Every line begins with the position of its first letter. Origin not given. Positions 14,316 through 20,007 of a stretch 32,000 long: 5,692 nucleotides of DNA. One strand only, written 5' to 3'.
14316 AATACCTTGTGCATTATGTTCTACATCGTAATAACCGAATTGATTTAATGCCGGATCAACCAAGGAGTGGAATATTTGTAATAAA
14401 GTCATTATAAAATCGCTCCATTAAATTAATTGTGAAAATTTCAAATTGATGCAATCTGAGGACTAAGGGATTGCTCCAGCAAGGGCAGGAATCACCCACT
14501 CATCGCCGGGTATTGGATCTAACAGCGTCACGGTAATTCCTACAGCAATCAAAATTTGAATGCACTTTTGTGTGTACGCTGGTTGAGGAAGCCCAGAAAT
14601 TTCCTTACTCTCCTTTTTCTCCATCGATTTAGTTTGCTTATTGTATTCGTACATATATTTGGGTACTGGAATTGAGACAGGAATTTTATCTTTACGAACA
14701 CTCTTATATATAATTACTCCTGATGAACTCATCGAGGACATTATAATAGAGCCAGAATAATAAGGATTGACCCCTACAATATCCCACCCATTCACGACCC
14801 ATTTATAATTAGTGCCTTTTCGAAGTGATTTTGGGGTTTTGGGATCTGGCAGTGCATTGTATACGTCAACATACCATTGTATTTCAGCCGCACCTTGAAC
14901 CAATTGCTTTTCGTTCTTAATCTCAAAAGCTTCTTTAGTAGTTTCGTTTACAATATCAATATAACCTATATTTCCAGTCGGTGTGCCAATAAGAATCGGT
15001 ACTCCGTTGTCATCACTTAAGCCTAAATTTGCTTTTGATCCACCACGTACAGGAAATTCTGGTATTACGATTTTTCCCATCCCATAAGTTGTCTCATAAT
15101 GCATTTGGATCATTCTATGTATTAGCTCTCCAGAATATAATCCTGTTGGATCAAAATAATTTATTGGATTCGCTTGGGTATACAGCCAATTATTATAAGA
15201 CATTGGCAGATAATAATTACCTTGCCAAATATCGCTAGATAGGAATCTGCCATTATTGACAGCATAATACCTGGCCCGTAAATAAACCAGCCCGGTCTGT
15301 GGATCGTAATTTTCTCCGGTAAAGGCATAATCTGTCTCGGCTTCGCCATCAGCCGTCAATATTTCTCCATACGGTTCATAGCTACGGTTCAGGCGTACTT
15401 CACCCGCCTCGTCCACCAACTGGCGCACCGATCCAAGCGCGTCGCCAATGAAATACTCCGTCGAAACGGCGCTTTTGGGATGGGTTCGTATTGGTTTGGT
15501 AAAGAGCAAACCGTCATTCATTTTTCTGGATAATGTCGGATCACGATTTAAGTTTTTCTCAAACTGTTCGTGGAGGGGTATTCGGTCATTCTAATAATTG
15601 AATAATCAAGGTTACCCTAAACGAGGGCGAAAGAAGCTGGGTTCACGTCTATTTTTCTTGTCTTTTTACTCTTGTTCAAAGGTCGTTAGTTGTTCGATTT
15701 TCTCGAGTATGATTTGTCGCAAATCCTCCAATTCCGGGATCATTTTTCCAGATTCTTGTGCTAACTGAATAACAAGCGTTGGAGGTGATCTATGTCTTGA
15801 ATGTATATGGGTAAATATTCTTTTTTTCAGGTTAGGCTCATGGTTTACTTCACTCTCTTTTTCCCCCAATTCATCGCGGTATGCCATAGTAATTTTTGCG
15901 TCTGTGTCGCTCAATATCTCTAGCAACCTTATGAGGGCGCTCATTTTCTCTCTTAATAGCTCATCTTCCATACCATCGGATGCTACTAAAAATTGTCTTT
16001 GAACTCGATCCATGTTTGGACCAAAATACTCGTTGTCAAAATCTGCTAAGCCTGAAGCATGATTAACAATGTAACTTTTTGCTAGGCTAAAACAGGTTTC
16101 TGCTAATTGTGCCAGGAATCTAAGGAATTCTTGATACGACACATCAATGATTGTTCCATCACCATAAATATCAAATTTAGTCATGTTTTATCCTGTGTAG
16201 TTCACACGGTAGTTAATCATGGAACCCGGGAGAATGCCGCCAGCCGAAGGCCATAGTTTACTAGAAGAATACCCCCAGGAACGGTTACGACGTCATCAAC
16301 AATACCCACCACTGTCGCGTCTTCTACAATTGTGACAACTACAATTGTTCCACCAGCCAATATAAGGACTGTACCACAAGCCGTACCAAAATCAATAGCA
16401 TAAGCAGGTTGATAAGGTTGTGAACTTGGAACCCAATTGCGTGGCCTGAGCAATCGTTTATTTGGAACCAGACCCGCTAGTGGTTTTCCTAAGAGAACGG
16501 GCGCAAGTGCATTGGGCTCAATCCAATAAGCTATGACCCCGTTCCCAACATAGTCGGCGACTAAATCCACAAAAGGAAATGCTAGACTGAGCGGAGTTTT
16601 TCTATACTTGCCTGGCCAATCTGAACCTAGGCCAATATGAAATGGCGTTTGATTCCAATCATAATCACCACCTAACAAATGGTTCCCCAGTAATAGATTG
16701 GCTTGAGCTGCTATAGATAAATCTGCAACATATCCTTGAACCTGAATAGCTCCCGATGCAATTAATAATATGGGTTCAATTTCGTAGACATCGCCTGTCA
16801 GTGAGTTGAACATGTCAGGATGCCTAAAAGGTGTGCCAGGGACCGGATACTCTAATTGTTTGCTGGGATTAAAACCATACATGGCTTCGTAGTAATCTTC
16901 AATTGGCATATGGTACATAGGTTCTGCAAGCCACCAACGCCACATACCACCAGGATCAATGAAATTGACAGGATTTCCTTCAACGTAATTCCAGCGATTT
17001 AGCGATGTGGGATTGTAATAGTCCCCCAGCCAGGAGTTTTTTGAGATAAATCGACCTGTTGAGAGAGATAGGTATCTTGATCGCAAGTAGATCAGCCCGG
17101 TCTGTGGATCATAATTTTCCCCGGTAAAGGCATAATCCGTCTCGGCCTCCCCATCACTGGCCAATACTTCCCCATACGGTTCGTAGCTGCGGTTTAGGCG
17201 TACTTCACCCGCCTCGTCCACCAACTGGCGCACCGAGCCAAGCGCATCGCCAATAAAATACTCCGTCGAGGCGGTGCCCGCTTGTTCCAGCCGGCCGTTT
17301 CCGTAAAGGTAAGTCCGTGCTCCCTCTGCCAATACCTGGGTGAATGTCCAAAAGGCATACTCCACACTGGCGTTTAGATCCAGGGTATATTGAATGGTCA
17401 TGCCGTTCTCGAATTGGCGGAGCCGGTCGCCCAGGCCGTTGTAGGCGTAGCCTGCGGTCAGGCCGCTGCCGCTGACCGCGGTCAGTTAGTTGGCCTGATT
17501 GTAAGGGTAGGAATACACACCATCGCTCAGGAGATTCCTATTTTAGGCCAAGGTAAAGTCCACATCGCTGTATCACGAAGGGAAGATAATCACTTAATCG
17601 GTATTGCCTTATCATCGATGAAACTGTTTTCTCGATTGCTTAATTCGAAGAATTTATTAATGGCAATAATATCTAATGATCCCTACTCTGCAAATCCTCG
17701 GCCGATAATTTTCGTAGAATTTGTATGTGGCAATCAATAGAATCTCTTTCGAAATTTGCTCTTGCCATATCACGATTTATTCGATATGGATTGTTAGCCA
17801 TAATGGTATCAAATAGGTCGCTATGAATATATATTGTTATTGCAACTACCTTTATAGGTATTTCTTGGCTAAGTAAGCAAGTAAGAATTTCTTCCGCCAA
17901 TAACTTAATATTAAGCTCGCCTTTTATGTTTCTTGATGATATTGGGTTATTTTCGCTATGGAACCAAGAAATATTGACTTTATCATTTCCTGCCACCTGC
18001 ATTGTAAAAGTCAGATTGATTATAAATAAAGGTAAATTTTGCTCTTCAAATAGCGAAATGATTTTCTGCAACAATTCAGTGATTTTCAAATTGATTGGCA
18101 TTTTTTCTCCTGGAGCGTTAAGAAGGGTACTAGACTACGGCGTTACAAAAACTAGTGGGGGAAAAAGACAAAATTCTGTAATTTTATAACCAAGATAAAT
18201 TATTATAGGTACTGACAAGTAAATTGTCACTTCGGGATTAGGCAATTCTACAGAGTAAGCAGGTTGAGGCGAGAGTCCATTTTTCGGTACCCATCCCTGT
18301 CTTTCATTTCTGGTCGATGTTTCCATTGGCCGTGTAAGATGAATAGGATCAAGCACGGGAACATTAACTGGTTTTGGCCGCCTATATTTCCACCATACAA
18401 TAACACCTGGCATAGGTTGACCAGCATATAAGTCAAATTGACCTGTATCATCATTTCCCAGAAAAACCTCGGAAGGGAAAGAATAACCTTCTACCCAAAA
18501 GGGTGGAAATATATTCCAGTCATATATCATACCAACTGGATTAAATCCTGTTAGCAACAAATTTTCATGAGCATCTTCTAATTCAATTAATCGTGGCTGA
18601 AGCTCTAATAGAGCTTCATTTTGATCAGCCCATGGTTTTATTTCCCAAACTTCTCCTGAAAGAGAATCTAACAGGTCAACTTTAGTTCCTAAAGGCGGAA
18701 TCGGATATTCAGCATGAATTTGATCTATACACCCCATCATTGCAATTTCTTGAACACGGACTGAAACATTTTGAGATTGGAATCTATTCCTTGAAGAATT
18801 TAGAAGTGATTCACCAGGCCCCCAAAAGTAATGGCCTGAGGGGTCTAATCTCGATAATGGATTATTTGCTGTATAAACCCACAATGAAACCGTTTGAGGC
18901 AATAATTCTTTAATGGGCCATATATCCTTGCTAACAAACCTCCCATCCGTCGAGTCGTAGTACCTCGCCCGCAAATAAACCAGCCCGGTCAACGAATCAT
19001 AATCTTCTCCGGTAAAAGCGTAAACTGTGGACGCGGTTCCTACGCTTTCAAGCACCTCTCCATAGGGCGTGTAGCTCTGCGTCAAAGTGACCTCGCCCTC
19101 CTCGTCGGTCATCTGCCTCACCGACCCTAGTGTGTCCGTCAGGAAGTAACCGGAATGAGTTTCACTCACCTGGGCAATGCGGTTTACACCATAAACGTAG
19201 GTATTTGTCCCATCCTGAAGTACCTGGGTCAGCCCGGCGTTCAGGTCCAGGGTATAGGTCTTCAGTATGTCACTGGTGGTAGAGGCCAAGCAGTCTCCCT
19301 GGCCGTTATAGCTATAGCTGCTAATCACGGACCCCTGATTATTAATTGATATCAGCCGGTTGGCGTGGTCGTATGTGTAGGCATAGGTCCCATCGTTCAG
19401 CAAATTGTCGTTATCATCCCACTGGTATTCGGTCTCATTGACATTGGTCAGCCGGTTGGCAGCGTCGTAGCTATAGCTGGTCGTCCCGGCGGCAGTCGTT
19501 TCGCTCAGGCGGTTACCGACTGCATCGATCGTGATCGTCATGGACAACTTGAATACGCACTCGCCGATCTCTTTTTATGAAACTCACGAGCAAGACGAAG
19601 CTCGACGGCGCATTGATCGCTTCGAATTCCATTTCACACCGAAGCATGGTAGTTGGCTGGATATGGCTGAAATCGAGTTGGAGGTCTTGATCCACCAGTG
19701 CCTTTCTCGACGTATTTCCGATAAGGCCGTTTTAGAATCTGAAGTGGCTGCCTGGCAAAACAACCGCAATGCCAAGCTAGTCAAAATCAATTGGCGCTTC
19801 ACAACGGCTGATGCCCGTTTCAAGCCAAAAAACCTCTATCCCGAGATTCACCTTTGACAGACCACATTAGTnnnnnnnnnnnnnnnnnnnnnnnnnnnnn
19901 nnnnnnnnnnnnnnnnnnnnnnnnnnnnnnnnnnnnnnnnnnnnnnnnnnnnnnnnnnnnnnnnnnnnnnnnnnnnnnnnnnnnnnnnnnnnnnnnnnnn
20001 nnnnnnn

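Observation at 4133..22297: Orphan-only array of nine rhs C-terminal toxin/immunity cassettes with no full-length rhs parent in cis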

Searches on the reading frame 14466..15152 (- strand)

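Call 23: search_protein_families(library=pfam, proteins=[window:14466-15152:-], max_evalue=1)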
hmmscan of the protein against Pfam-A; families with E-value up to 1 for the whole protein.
window:14466-15152:- (229 aa): 2 families
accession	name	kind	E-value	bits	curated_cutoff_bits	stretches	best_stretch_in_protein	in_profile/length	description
PF23743.1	Beta-prop_BBS7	-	0.048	13.4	27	1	48-83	182-217/299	BBS7 beta-propeller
PF23021.3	6TM_2nd_PGAP2IP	-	0.18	12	27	1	113-147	27-61/181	PGAP2IP, second transmembrane domain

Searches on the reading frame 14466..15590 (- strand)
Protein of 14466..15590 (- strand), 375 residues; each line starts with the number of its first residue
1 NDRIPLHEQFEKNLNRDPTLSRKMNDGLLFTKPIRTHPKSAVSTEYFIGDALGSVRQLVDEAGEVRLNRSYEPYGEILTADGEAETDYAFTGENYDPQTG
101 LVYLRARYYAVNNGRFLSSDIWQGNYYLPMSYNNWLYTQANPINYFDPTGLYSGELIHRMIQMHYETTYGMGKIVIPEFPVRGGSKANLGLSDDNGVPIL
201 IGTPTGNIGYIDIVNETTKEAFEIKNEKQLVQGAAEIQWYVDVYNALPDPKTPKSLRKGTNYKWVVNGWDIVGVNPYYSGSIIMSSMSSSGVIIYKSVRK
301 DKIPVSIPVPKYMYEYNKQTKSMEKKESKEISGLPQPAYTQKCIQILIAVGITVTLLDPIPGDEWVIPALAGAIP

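Call 5: search_protein_families(library=pfam, proteins=[window:14466-15590:-], max_evalue=0.01)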
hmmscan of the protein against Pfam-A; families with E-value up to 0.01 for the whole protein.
window:14466-15590:- (375 aa): 1 family
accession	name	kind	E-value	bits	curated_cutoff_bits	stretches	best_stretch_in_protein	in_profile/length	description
PF25023.1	TEN_YD-shell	-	0.0037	15.8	50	1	46-144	791-892/909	Teneurin YD-shell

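Call 6: search_protein_families(library=ncbifam, proteins=[window:14466-15590:-], max_evalue=0.01)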
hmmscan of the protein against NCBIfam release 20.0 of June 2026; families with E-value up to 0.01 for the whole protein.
window:14466-15590:- (375 aa): 2 families
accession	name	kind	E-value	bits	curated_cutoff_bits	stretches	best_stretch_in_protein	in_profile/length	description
TIGR03696.1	Rhs_assc_core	domain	1.3e-17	64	32.5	1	71-151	1-76/76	RHS repeat-associated core domain-containing protein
NF041261.1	RHS_core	equivalog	0.00012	20.1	2000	1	49-151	1162-1261/1261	RHS element core protein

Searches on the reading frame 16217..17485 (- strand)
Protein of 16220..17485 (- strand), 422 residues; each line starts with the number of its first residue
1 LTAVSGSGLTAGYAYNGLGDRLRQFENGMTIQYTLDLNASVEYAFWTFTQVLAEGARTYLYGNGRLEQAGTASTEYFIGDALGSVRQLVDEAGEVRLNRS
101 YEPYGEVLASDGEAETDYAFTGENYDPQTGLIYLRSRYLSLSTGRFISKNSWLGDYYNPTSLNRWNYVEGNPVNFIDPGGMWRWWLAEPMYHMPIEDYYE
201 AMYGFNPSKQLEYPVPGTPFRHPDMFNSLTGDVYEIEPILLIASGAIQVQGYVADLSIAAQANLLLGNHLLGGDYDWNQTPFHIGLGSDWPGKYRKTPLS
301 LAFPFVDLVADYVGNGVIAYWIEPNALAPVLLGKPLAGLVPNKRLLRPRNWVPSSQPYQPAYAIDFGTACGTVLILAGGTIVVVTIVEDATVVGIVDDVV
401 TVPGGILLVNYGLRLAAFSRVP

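Call 5: search_protein_families(library=pfam, proteins=[window:16220-17485:-], max_evalue=0.01)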
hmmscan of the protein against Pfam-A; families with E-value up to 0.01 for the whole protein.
window:16220-17485:- (422 aa): 1 family
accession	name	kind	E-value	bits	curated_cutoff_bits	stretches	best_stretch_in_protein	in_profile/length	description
PF25023.1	TEN_YD-shell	-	0.0073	14.8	50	1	5-173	717-891/909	Teneurin YD-shell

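Call 6: search_protein_families(library=ncbifam, proteins=[window:16220-17485:-], max_evalue=0.01)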
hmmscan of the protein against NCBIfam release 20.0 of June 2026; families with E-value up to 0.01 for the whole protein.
window:16220-17485:- (422 aa): 2 families
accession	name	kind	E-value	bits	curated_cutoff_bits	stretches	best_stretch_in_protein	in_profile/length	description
TIGR03696.1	Rhs_assc_core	domain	3.3e-17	62.8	32.5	1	101-181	1-76/76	RHS repeat-associated core domain-containing protein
NF041261.1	RHS_core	equivalog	0.0018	16.2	2000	1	80-180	1163-1260/1261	RHS element core protein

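Call 12: find_encoding_contigs(protein=window:16217-17401:-, flank=10000, max_places=10)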
Protein window:16217-17401:- (394 aa): no gene with exactly this product is on record in the collection.

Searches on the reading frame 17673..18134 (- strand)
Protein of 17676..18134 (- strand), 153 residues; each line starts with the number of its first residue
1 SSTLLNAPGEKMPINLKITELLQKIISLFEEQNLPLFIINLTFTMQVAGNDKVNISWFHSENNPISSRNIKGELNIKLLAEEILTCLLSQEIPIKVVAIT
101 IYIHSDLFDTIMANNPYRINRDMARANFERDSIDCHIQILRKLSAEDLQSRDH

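Call 22: search_protein_families(library=pfam, proteins=[window:17676-18134:-], max_evalue=1)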
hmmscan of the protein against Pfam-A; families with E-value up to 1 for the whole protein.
window:17676-18134:- (153 aa): 2 families
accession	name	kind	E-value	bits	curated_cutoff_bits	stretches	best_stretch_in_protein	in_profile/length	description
PF07679.22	I-set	-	0.071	13.6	23.7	1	41-69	18-46/90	Immunoglobulin I-set domain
PF17924.6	TetR_C_19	-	0.096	13.5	26.8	0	104-149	22-67/117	Tetracyclin repressor-like, C-terminal domain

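Call 77: search_protein_families(library=ncbifam, proteins=[window:17676-18101:-], max_evalue=0.1)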
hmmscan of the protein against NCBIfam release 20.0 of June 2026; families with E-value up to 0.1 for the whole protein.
window:17676-18101:- (142 aa): 0 families

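Call 93: find_encoding_contigs(protein=window:17673-18101:-, flank=10000, max_places=8)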
Protein window:17673-18101:- (142 aa): no gene with exactly this product is on record in the collection.

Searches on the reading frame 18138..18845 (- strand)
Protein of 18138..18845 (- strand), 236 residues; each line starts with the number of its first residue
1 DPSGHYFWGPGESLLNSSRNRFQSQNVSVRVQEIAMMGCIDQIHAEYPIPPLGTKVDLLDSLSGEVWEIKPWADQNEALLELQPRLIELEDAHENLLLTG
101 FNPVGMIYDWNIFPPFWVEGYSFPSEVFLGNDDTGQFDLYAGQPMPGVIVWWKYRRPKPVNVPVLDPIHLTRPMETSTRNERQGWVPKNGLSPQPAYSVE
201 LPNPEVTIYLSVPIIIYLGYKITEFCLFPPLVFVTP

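Call 23: search_protein_families(library=pfam, proteins=[window:18138-18845:-], max_evalue=1)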
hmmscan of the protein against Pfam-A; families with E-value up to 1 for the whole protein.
window:18138-18845:- (236 aa): 0 families

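Call 44: search_solved_structures(query=window:18138-18845:-, max_evalue=1)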
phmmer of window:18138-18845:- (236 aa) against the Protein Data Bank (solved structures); distinct sequences matched with E-value up to 1: 0.

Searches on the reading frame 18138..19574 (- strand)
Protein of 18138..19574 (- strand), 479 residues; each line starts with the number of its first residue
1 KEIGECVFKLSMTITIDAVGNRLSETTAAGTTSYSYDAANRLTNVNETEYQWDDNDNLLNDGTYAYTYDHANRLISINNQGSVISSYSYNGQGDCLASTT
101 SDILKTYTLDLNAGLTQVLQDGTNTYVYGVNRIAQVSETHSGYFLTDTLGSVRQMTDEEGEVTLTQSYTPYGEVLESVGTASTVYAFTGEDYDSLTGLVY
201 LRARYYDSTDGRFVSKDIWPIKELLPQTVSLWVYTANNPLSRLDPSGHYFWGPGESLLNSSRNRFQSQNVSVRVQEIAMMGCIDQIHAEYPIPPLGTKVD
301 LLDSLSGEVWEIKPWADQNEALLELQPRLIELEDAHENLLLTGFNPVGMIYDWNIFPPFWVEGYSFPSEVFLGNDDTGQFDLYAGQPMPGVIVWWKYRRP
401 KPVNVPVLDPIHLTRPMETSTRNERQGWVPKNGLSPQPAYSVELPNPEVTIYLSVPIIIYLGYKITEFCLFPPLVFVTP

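Call 5: search_protein_families(library=pfam, proteins=[window:18138-19574:-], max_evalue=0.01)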
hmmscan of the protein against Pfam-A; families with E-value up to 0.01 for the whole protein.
window:18138-19574:- (479 aa): 3 families
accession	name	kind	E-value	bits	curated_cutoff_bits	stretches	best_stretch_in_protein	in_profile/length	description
PF25023.1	TEN_YD-shell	-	3.2e-11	42.5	50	1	23-245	660-896/909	Teneurin YD-shell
PF05593.20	RHS_repeat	-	2.8e-09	37.6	22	2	17-45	2-31/38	RHS Repeat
PF03527.20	RHS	-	0.003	17.8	27.9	1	143-177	3-37/38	RHS protein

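Call 6: search_protein_families(library=ncbifam, proteins=[window:18138-19574:-], max_evalue=0.01)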
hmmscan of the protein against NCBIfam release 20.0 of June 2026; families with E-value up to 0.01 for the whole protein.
window:18138-19574:- (479 aa): 3 families
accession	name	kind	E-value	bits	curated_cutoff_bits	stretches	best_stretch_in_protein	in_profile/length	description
TIGR03696.1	Rhs_assc_core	domain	3.4e-18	65.9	32.5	1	168-248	1-76/76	RHS repeat-associated core domain-containing protein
NF041261.1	RHS_core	equivalog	7.5e-09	33.9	2000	1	147-247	1163-1260/1261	RHS element core protein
TIGR01643.1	YD_repeat_2x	repeat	5.5e-08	33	15.8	1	68-108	1-41/42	YD repeat-containing protein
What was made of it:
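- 18138..19574 (-): C1: an A-type rhs fragment with ~230 core residues, DPSGH at 18845-18831 and an intact 231-aa tip. It may be the stump of a longer rhs gene. TIGR03696 E 3.4e-18, plus YD repeats (calls 5, 6).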

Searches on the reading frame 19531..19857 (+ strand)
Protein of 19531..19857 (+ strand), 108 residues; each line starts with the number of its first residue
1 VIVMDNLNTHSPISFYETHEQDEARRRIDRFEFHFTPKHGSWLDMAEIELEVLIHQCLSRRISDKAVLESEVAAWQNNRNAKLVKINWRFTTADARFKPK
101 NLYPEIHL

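Call 64: search_protein_families(library=pfam, proteins=[window:19531-19857:+], max_evalue=0.01)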
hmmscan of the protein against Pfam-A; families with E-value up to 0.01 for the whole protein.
window:19531-19857:+ (108 aa): 1 family
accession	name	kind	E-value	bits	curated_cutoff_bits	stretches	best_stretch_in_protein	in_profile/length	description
PF13358.12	DDE_3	-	4.6e-10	40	28.6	1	1-66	82-143/146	DDE superfamily endonuclease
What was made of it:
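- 19531..19857 (+): Remnant of an IS630-type DDE transposase gene (C-terminal part only). It abuts the 5' end of C1 and marks a deletion scar. PF13358 DDE_3 covers profile positions 82-143 of 146 only (call 64).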
